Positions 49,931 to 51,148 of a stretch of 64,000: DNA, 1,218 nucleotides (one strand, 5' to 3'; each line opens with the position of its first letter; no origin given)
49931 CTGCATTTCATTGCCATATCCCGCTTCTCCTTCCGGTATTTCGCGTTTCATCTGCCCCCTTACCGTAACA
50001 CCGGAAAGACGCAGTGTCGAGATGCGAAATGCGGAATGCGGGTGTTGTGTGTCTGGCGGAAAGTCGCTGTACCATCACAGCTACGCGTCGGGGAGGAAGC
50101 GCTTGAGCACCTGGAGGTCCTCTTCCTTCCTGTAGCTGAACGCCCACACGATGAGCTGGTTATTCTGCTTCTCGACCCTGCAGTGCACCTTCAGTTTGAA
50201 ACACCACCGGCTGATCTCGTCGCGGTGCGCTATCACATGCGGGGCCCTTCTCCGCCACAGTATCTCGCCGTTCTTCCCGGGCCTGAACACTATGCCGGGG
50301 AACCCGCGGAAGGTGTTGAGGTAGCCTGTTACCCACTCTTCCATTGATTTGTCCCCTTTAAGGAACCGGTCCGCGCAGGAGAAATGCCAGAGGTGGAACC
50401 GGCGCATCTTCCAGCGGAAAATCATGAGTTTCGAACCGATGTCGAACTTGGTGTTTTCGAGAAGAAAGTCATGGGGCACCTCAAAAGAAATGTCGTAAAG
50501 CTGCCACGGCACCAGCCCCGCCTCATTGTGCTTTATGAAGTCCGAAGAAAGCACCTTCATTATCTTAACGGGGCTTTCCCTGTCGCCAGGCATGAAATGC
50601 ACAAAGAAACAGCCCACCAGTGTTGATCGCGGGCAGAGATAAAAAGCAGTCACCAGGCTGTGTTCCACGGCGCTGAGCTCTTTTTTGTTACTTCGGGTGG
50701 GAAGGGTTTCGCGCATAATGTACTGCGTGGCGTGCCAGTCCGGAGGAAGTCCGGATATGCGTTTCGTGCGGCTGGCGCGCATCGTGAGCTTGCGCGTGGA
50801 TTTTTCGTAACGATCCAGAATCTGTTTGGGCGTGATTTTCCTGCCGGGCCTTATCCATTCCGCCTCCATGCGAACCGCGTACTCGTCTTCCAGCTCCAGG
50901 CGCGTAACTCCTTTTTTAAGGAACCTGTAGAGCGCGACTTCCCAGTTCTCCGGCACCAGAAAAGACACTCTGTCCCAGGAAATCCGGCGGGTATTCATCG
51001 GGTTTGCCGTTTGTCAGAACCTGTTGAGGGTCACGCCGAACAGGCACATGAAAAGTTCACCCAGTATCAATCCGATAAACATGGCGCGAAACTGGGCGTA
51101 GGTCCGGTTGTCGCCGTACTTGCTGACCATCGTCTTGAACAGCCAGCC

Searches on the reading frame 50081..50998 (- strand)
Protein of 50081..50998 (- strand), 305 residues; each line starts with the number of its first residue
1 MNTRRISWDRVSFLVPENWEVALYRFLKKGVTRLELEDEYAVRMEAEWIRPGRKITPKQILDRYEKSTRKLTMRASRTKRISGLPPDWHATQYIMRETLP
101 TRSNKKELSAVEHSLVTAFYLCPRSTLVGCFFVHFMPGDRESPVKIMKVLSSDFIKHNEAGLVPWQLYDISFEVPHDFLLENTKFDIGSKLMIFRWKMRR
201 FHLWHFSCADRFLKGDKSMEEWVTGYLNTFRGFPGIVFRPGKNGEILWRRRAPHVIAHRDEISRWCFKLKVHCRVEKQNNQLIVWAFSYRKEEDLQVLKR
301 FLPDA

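Call 3: search_protein_families(library=pfam, proteins=[window:50081-50998:-], max_evalue=0.1)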
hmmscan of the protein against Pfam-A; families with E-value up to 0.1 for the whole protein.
window:50081-50998:- (305 aa): 0 families

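Call 7: search_protein_families(library=ncbifam, proteins=[window:50081-50998:-], max_evalue=0.01)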
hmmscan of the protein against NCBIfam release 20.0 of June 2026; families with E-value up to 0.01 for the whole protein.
window:50081-50998:- (305 aa): 0 families

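Call 37: search_protein_families(library=padloc, proteins=[window:50081-50998:-], max_evalue=0.001)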
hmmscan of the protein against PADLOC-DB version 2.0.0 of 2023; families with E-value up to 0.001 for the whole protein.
window:50081-50998:- (305 aa): 0 families

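Call 54: search_solved_structures(query=window:50081-50998:-, max_evalue=10)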
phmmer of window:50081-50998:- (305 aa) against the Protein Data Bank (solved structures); distinct sequences matched with E-value up to 10: 2.
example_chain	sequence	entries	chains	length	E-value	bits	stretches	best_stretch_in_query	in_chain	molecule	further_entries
4zwq_A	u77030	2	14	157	0.64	12.2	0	24-77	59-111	Recombination protein uvsY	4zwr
7nhn_s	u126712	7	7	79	1.1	11.5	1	26-85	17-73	30S ribosomal protein S18 | Small ribosomal subunit protein bS18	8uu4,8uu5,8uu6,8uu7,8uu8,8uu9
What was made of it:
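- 50081..50998 (-): 305-aa soluble protein of unknown family, 15 nt downstream of the 985-aa gene. No Pfam, NCBIfam or PDB match (calls 3, 7, 54).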
